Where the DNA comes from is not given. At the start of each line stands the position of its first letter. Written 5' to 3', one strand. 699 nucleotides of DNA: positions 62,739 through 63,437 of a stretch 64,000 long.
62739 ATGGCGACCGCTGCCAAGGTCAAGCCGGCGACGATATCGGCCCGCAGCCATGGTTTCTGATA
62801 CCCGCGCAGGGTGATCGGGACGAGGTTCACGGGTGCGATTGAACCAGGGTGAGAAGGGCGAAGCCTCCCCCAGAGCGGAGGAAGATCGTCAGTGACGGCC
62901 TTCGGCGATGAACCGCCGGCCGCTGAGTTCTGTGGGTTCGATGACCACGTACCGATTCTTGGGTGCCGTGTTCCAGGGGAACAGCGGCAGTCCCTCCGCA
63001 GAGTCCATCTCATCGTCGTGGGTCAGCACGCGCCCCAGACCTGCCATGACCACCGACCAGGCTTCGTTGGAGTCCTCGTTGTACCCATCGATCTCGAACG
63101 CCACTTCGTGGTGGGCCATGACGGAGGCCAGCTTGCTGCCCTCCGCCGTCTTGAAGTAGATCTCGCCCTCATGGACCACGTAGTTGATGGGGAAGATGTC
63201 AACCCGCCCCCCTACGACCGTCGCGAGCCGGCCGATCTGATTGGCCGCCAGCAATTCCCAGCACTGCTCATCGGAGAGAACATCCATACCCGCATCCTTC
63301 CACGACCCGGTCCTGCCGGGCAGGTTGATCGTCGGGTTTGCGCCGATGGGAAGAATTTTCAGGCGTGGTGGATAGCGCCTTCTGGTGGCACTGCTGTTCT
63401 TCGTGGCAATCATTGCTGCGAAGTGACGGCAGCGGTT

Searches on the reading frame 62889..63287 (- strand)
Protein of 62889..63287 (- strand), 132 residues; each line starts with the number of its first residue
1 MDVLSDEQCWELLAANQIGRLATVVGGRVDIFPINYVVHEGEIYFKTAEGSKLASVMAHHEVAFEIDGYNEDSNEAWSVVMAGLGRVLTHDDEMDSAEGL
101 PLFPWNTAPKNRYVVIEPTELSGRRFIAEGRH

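Call 10: find_encoding_contigs(protein=window:62889-63287:-, flank=10000, max_places=8)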
Protein window:62889-63287:- (132 aa): 20 contigs read that carry it; 8 places shown.
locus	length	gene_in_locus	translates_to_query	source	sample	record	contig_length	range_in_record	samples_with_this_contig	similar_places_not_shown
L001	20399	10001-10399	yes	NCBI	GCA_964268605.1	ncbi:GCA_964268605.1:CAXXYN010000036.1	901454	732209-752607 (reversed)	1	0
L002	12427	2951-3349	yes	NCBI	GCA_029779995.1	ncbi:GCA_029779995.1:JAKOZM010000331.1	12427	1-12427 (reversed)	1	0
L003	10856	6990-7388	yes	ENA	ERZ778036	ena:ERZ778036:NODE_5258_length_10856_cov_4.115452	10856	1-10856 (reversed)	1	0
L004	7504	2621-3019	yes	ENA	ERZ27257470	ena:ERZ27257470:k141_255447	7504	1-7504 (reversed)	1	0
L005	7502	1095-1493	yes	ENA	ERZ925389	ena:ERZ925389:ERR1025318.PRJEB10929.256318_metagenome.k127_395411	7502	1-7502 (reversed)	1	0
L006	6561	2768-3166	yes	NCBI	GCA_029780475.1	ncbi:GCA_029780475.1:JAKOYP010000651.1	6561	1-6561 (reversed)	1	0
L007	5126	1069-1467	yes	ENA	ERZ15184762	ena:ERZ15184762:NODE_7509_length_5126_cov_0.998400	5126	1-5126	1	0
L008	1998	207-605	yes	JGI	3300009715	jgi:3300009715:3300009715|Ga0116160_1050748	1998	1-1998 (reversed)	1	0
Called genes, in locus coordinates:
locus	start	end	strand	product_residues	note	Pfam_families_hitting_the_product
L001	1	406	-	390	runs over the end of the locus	PF02771:Acyl-CoA_dh_N, PF02770:Acyl-CoA_dh_M, PF00441:Acyl-CoA_dh_1, PF22924:ACOX_C_alpha1 (faint), PF08028:Acyl-CoA_dh_2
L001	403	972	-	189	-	PF00392:GntR, PF07729:FCD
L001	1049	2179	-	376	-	PF02515:CoA_transf_3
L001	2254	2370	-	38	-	-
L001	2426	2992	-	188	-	-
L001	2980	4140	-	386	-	PF00155:Aminotran_1_2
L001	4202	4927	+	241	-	PF00106:adh_short, PF01370:Epimerase (faint), PF08659:KR, PF13460:NAD_binding_10, PF13561:adh_short_C2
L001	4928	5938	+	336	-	PF01370:Epimerase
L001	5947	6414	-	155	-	-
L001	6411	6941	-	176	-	PF00156:Pribosyltran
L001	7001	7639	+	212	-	PF09335:VTT_dom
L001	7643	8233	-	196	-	PF00588:SpoU_methylase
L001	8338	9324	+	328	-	PF01116:F_bP_aldolase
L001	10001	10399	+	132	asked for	PF12900:Pyridox_ox_2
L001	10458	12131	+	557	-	PF00916:Sulfate_transp, PF01740:STAS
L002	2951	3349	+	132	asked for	PF12900:Pyridox_ox_2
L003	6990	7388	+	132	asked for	PF12900:Pyridox_ox_2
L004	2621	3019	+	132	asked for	PF12900:Pyridox_ox_2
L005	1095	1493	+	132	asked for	PF12900:Pyridox_ox_2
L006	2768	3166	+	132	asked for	PF12900:Pyridox_ox_2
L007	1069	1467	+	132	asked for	PF12900:Pyridox_ox_2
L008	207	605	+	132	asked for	PF12900:Pyridox_ox_2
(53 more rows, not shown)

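Call 14: find_related_loci(query=window:62889-63287:-, collection=genome_contigs, flank=3000)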
Query window:62889-63287:- (132 aa) in genome_contigs; peptide patterns used: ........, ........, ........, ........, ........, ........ (x = any residue, [..] = any of these).
151 stretches matched a pattern; 22 encode a relative of the query (tblastn E <= 1e-3); 22 distinct loci.
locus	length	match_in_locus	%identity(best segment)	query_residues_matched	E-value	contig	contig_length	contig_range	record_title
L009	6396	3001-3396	80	1-132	3e-73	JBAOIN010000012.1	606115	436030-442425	MAG: Candidatus Nanopelagicales bacterium isolate AS_Ams2_Bin44 np2-np3_contig_5542, whole genome shotgun sequence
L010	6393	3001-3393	72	1-131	5e-66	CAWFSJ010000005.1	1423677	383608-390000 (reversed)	MAG: uncultured Actinomycetota bacterium isolate MFD00905.bin.1.230 genome assembly, contig: contig_20674, whole genome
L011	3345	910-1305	71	1-132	3e-64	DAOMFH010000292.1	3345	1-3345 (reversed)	MAG TPA_asm: Actinomycetota bacterium isolate AMR_MDS_5007 NODE_13983_length_3345_cov_30.437386, whole genome shotgun se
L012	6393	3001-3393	72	1-131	1e-65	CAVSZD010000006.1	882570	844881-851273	MAG: uncultured Actinomycetota bacterium isolate MFD04716.bin.1.74 genome assembly, contig: contig_29677, whole genome s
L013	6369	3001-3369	50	4-126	5e-37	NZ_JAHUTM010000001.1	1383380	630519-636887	Corynebacterium sp. TAE3-ERU12 Seq1, whole genome shotgun sequence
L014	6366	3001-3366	48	3-126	2e-34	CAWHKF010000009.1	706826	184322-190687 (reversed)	MAG: uncultured Actinomycetota bacterium isolate MFD02840.bin.2.309 genome assembly, contig: contig_3042, whole genome s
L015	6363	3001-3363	48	4-126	3e-34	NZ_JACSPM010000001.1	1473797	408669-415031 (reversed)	Microbacterium gallinarum strain Sa1CUA4 NODE_1_length_1473797_cov_45.653892, whole genome shotgun sequence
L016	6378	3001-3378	48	3-130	4e-34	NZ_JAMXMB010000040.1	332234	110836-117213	Microbacterium yannicii strain DSM 23203 54, whole genome shotgun sequence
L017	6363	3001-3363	47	4-126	7e-34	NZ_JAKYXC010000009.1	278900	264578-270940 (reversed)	Microbacterium sp. CFH 31415 Scaffold6_1, whole genome shotgun sequence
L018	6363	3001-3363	48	4-126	7e-34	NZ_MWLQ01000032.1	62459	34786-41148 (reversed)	Microbacterium sp. B35-30 B35-30_R1_contig_31, whole genome shotgun sequence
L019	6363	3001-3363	48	4-126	2e-33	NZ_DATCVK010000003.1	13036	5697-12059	MAG: Microbacterium sp. isolate SMAG_U7383 k141_12090, whole genome shotgun sequence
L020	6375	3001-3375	47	4-130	2e-33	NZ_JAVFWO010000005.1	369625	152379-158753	Microbacterium psychrotolerans strain QXD-8 NODE_5_length_369625_cov_146.285335, whole genome shotgun sequence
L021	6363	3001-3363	46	4-126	9e-33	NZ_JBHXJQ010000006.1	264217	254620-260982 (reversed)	Microbacterium sp. NPDC058389 NPDC058389_T39_D4.ctg-0006, whole genome shotgun sequence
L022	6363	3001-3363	46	4-126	2e-32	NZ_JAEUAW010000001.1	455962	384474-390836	Microbacterium jejuense strain HU14 NODE_HU14_1, whole genome shotgun sequence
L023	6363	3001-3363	46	4-126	2e-32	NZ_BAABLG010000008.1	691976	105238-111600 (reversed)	Microbacterium jejuense strain JCM 18734 sequence08, whole genome shotgun sequence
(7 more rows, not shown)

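Call 27: find_homologous_proteins(query=window:62889-63287:-, max_evalue=1e-30)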
Query window:62889-63287:- (132 aa): 500 proteins with E <= 1e-30 among 1466 candidates; the best 120 are listed.
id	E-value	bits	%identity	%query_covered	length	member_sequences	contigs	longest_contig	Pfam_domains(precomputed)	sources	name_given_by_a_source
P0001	8.6e-83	293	98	100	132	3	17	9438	PF12900.14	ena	-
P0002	3.1e-78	278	93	100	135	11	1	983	PF12900.14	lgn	-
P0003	1.2e-77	277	92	100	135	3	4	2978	PF12900.14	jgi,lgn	jgi:nitroimidazol reductase NimA-like FMN-containing flavoprotein (pyridoxamine 5'-phosphate oxidase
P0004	3.0e-71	256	84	100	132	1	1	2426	PF12900.14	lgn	-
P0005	3.4e-71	256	84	100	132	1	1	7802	PF01243.28,PF12900.14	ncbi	-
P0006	1.8e-70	253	85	100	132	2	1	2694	PF12900.14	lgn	-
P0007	1.8e-69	250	83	99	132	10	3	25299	PF01243.28,PF12900.14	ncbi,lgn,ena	-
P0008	3.0e-69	249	83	100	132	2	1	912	PF01243.28,PF12900.14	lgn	-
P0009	7.1e-69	248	80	100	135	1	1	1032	PF01243.28,PF12900.14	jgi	jgi:nitroimidazol reductase NimA-like FMN-containing flavoprotein (pyridoxamine 5'-phosphate oxidase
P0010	3.6e-68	246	81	100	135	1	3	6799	PF01243.28,PF12900.14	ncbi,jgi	jgi:hypothetical protein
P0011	2.3e-67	243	81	100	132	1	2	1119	PF01243.28,PF12900.14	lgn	-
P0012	2.5e-67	243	80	100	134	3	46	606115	PF12900.14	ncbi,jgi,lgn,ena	ncbi:MAG: pyridoxamine 5'-phosphate oxidase family protein [Candidatus Nanopelagicales bacterium]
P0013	6.3e-67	242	80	100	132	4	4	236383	PF12900.14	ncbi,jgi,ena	jgi:uncharacterized protein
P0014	2.0e-65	237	79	99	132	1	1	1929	PF12900.14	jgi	jgi:uncharacterized protein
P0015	1.1e-64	235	77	100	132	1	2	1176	PF01243.28,PF12900.14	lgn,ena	-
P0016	5.0e-64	232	78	99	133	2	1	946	PF12900.14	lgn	-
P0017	8.1e-64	232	77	100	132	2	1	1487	PF12900.14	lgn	-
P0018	2.0e-63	230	76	100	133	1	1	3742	PF12900.14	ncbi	-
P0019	1.0e-62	228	76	100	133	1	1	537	PF12900.14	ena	-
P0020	2.9e-62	227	76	100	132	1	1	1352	PF01243.28,PF12900.14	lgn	-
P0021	3.0e-62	227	77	100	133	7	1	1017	PF12900.14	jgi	-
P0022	3.8e-62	226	77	100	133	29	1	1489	PF12900.14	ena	-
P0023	5.7e-62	226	74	100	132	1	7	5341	PF12900.14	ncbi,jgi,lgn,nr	ncbi:MAG: pyridoxamine 5'-phosphate oxidase family protein [Candidatus Nanopelagicales bacterium]|jg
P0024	8.9e-62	225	76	99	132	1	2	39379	PF01243.28,PF12900.14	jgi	jgi:nitroimidazol reductase NimA-like FMN-containing flavoprotein (pyridoxamine 5'-phosphate oxidase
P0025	1.8e-61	224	74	100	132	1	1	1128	PF01243.28,PF12900.14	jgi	jgi:nitroimidazol reductase NimA-like FMN-containing flavoprotein (pyridoxamine 5'-phosphate oxidase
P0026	5.2e-59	216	72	100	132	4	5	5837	PF12900.14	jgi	jgi:nitroimidazol reductase NimA-like FMN-containing flavoprotein (pyridoxamine 5'-phosphate oxidase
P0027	5.6e-59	216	72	99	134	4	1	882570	PF01243.28,PF12900.14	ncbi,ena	-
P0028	6.6e-59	216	71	100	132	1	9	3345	PF01243.28,PF12900.14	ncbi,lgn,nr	ncbi:MAG TPA: pyridoxamine 5'-phosphate oxidase family protein [Actinomycetota bacterium]|nr:pyridox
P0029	7.1e-59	216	74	99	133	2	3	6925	PF01243.28,PF12900.14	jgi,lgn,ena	jgi:nitroimidazol reductase NimA-like FMN-containing flavoprotein (pyridoxamine 5'-phosphate oxidase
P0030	7.3e-59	216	72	100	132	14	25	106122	PF12900.14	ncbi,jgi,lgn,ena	ncbi:MAG: pyridoxamine 5'-phosphate oxidase family protein [Candidatus Nanopelagicales bacterium]|jg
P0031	9.4e-59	215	70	99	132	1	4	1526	PF01243.28,PF12900.14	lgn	-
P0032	1.5e-56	208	69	99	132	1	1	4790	PF12900.14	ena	-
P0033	8.1e-56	206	67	100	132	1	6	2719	PF12900.14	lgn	-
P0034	2.3e-55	204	66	99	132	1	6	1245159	PF01243.28,PF12900.14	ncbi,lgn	ncbi:MAG: pyridoxamine 5'-phosphate oxidase family protein [Candidatus Nanopelagicales bacterium]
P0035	7.8e-54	199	64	100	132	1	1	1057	PF12900.14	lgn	-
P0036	5.1e-53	197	81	79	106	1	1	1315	PF12900.14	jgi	jgi:hypothetical protein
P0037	1.3e-47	179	60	99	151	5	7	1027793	PF12900.14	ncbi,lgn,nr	ncbi:MAG: pyridoxamine 5'-phosphate oxidase family protein [Actinobacteria bacterium]|nr:pyridoxamin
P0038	7.2e-47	177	65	92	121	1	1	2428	PF12900.14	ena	-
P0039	1.4e-46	176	61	99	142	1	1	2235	PF12900.14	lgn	-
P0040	1.6e-46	176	82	72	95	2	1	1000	PF12900.14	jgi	jgi:hypothetical protein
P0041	7.9e-46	174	58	100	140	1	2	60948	PF01243.28,PF12900.14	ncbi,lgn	-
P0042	1.3e-45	173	59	100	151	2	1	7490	PF12900.14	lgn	-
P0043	1.6e-45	173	59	98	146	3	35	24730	PF12900.14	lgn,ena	-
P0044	1.9e-45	172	58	100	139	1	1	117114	PF12900.14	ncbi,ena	-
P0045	2.2e-45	172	57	99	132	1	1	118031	PF12900.14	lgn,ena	-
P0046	4.6e-45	171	58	99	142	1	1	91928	PF01243.28,PF12900.14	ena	-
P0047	5.4e-45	171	58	100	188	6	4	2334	PF12900.14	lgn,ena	-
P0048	6.8e-45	170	56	100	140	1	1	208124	PF01243.28,PF12900.14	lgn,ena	-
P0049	1.3e-44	170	56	100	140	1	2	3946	PF12900.14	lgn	-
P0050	1.4e-44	169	60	100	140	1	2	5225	PF01243.28,PF12900.14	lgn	-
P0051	2.9e-44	168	60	99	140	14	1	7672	PF12900.14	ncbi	ncbi:MAG: pyridoxamine 5'-phosphate oxidase family protein [Candidatus Nanopelagicales bacterium]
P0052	3.2e-44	168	57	99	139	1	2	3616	PF01243.28,PF12900.14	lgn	-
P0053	5.3e-44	168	56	100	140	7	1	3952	PF01243.28,PF12900.14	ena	-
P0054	6.3e-44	167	57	98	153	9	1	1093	PF01243.28,PF12900.14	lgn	-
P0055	1.8e-43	166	58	100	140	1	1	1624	PF12900.14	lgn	-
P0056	2.3e-43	166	56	100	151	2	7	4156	PF01243.28,PF12900.14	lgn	-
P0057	3.0e-43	165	60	95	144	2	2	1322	PF12900.14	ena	-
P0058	3.4e-43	165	57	100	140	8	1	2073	PF01243.28,PF12900.14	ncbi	-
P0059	7.4e-43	164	56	99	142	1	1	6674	PF01243.28,PF12900.14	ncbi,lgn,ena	-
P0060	7.5e-43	164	58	100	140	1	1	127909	PF01243.28,PF12900.14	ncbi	ncbi:MAG: pyridoxamine 5'-phosphate oxidase family protein [Candidatus Nanopelagicales bacterium]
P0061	1.8e-42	163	57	98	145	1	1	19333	PF12900.14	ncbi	-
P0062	1.8e-42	163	56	99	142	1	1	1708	PF12900.14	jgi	jgi:uncharacterized protein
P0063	3.9e-42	162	54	100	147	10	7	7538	PF12900.14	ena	-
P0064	9.2e-42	160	55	100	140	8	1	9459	PF12900.14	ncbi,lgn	-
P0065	1.4e-41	160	57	98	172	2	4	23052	PF12900.14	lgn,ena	-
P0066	2.2e-41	159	56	100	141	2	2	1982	PF01243.28,PF12900.14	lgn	-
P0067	5.3e-41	158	56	95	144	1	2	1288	PF12900.14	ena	-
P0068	6.2e-41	158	56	95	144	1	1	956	PF12900.14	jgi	jgi:nitroimidazol reductase NimA-like FMN-containing flavoprotein (pyridoxamine 5'-phosphate oxidase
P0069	1.0e-40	157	56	95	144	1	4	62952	PF12900.14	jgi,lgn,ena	-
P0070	1.0e-40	157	56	95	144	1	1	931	PF12900.14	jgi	jgi:nitroimidazol reductase NimA-like FMN-containing flavoprotein (pyridoxamine 5'-phosphate oxidase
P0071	1.4e-40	157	58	95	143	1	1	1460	PF12900.14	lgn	-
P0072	1.4e-40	157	55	95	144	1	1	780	PF12900.14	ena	-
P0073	1.4e-40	156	56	95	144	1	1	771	PF12900.14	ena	-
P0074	1.5e-40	156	56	98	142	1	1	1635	PF01243.28,PF12900.14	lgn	-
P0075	2.7e-40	156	55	100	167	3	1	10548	PF12900.14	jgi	jgi:nitroimidazol reductase NimA-like FMN-containing flavoprotein (pyridoxamine 5'-phosphate oxidase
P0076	3.1e-40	155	57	95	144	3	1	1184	PF12900.14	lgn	-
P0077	3.1e-40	155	54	95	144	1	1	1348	PF12900.14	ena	-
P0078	3.5e-40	155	56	95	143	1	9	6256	PF12900.14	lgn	-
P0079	3.7e-40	155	58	95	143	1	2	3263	PF12900.14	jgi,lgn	jgi:nitroimidazol reductase NimA-like FMN-containing flavoprotein (pyridoxamine 5'-phosphate oxidase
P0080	4.3e-40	155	55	100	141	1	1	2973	PF01243.28,PF12900.14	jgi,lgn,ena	-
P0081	5.1e-40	155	57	95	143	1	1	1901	PF12900.14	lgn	-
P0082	6.0e-40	154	59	95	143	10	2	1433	PF12900.14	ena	-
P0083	7.1e-40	154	57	95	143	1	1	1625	PF12900.14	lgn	-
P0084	8.4e-40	154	55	95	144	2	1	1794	PF12900.14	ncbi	-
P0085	9.7e-40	154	56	99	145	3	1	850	PF12900.14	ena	-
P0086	9.8e-40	154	57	95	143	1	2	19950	PF12900.14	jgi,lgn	jgi:hypothetical protein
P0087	9.9e-40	154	55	95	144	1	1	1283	PF12900.14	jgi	jgi:nitroimidazol reductase NimA-like FMN-containing flavoprotein (pyridoxamine 5'-phosphate oxidase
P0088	1.4e-39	153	56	99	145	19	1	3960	PF12900.14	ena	-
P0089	2.0e-39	153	56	98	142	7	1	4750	PF12900.14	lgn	-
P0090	2.3e-39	153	55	99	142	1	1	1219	PF01243.28,PF12900.14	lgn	-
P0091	2.7e-39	152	55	95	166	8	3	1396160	PF12900.14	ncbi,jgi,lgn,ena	-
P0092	3.1e-39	152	54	95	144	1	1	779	PF12900.14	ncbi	-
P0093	3.8e-39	152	54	95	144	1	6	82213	PF12900.14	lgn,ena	-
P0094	5.4e-39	151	53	98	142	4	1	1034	PF12900.14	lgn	-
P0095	7.7e-39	151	54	98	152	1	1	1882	PF01243.28,PF12900.14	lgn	-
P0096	8.2e-39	151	57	95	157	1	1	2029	PF12900.14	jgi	jgi:hypothetical protein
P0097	8.6e-39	151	57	98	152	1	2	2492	PF12900.14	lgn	-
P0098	9.6e-39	151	57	98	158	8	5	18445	PF12900.14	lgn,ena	-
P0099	1.1e-38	150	57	97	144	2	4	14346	PF01243.28,PF12900.14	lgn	-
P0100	2.0e-38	150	53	95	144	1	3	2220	PF12900.14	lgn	-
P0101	2.2e-38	149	52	99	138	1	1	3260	PF01243.28,PF12900.14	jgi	-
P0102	2.5e-38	149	56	95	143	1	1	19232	PF12900.14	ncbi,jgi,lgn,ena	-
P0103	2.8e-38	149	53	100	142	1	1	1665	PF12900.14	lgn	-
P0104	4.4e-38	148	51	93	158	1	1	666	PF12900.14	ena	-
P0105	6.0e-38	148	53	100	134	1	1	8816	PF01243.28,PF12900.14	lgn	-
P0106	1.0e-37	147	53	96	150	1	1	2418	PF12900.14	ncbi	-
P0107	1.1e-37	147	55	98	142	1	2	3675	PF12900.14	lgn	-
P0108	1.2e-37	147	54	98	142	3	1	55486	PF12900.14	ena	-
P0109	1.4e-37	147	51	97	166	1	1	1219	PF12900.14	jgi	jgi:nitroimidazol reductase NimA-like FMN-containing flavoprotein (pyridoxamine 5'-phosphate oxidase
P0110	1.8e-37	146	53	99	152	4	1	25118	PF12900.14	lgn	-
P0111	2.0e-37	146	54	95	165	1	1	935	PF12900.14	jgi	jgi:hypothetical protein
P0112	2.4e-37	146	56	97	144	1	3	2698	PF01243.28,PF12900.14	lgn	-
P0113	3.5e-37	146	50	100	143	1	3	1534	PF01243.28,PF12900.14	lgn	-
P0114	4.9e-37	145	54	95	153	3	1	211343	PF12900.14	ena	-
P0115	7.3e-37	144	52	98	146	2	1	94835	PF12900.14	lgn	-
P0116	8.4e-37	144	56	95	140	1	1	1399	PF12900.14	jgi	jgi:nitroimidazol reductase NimA-like FMN-containing flavoprotein (pyridoxamine 5'-phosphate oxidase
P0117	9.9e-37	144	53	95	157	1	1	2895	PF12900.14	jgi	jgi:hypothetical protein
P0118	1.1e-36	144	53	95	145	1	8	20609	PF12900.14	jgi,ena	jgi:hypothetical protein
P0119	1.1e-36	144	51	100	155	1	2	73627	PF12900.14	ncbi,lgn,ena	-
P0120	1.2e-36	144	54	94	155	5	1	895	PF12900.14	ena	-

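Call 29: find_encoding_contigs(protein=P0001, flank=10000, max_places=10)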
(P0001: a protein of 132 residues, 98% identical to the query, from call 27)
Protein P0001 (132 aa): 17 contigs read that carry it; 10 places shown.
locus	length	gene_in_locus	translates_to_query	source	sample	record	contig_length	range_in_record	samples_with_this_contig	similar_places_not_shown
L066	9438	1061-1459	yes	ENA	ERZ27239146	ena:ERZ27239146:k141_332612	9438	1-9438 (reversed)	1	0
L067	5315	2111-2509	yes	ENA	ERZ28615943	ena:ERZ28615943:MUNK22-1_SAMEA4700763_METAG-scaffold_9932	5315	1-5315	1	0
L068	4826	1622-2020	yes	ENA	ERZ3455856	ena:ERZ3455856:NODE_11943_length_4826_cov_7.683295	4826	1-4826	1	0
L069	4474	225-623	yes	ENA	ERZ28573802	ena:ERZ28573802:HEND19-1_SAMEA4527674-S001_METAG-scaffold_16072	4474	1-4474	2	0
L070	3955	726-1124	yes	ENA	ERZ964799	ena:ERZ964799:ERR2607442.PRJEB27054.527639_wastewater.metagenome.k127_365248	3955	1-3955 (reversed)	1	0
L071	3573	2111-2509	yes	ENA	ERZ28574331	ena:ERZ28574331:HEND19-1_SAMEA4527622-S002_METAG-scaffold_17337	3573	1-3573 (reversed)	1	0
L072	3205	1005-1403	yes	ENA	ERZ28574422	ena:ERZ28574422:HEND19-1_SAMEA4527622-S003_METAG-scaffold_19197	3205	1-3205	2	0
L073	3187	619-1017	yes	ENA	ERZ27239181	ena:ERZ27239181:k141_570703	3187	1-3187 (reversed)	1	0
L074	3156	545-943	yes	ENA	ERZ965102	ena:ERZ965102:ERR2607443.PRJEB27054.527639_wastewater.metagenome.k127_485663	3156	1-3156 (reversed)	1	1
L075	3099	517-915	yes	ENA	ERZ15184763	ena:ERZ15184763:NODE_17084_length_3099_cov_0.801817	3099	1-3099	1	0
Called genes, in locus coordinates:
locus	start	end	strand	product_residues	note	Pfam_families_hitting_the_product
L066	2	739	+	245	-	?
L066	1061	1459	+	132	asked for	PF12900:Pyridox_ox_2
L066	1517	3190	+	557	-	PF00916:Sulfate_transp, PF01740:STAS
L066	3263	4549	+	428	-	PF00709:Adenylsucc_synt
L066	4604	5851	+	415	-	PF02844:GARS_N, PF01071:GARS_A, PF02655:ATP-grasp_3 (faint), PF02843:GARS_C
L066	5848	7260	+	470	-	PF00206:Lyase_1, PF10397:ADSL_C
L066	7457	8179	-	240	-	PF01569:PAP2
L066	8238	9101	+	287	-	PF01259:SAICAR_synt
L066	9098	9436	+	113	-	?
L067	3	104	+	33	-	?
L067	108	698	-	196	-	PF00588:SpoU_methylase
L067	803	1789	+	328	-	PF01116:F_bP_aldolase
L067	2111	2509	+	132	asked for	PF12900:Pyridox_ox_2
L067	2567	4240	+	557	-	PF00916:Sulfate_transp, PF01740:STAS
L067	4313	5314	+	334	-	?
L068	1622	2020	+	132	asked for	PF12900:Pyridox_ox_2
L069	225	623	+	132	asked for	PF12900:Pyridox_ox_2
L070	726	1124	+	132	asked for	PF12900:Pyridox_ox_2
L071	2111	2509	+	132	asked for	PF12900:Pyridox_ox_2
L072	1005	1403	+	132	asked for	PF12900:Pyridox_ox_2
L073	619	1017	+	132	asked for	PF12900:Pyridox_ox_2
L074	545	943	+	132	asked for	PF12900:Pyridox_ox_2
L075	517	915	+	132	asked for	PF12900:Pyridox_ox_2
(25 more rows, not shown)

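Call 30: find_encoding_contigs(protein=P0003, flank=10000, max_places=6)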
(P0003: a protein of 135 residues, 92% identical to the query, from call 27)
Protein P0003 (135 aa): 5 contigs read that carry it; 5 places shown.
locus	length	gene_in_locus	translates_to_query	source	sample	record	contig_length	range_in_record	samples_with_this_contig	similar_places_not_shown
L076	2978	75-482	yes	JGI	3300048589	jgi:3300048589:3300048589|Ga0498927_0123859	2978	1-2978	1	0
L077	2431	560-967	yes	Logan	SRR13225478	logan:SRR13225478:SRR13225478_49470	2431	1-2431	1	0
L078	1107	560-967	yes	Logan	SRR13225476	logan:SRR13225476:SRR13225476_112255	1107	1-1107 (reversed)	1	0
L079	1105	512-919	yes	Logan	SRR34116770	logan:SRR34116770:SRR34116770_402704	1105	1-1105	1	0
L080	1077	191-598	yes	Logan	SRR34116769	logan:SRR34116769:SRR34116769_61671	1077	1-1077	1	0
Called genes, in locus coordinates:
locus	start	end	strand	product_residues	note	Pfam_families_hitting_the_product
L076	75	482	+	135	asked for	PF12900:Pyridox_ox_2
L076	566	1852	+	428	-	PF00709:Adenylsucc_synt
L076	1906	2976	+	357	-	?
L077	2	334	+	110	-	?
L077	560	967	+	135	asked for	PF12900:Pyridox_ox_2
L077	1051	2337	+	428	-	PF00709:Adenylsucc_synt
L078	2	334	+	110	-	?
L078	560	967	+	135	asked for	PF12900:Pyridox_ox_2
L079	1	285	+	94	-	?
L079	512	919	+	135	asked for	PF12900:Pyridox_ox_2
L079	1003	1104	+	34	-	?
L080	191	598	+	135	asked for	PF12900:Pyridox_ox_2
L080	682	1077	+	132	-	?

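Call 31: find_encoding_contigs(protein=P0005, flank=10000, max_places=4)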
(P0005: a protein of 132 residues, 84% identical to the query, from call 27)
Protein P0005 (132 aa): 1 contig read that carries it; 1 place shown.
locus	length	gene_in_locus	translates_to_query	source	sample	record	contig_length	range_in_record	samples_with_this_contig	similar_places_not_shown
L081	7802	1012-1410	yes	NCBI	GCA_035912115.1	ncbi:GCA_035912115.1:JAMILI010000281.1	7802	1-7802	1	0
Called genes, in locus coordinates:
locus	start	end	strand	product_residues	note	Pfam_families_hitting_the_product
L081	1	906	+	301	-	?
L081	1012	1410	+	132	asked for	PF01243:PNPOx_N (weak), PF12900:Pyridox_ox_2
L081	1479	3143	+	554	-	PF00916:Sulfate_transp, PF01740:STAS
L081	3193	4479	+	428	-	PF00709:Adenylsucc_synt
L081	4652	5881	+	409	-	PF02844:GARS_N, PF01071:GARS_A, PF02655:ATP-grasp_3, PF02222:ATP-grasp (weak), PF02843:GARS_C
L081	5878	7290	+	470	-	PF00206:Lyase_1, PF10397:ADSL_C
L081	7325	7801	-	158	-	?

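Call 62: find_encoding_contigs(protein=P0002, flank=3000, max_places=4)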
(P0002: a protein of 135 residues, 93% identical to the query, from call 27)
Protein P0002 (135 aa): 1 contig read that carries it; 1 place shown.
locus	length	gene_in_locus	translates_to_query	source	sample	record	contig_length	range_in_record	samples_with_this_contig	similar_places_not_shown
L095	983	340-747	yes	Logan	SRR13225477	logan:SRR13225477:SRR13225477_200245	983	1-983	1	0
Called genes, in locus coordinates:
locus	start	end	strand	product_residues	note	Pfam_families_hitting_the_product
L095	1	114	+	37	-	?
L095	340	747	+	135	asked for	PF12900:Pyridox_ox_2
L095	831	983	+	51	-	?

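Call 63: find_encoding_contigs(protein=P0006, flank=3000, max_places=3)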
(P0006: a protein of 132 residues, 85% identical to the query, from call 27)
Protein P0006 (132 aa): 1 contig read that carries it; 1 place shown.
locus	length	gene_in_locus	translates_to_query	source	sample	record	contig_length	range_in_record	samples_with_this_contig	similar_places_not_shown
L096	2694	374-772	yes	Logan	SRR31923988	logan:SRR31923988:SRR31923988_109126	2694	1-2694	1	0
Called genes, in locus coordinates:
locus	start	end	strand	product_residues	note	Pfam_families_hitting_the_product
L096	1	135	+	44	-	?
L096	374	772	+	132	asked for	PF12900:Pyridox_ox_2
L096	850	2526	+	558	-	PF00916:Sulfate_transp, PF01740:STAS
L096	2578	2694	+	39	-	?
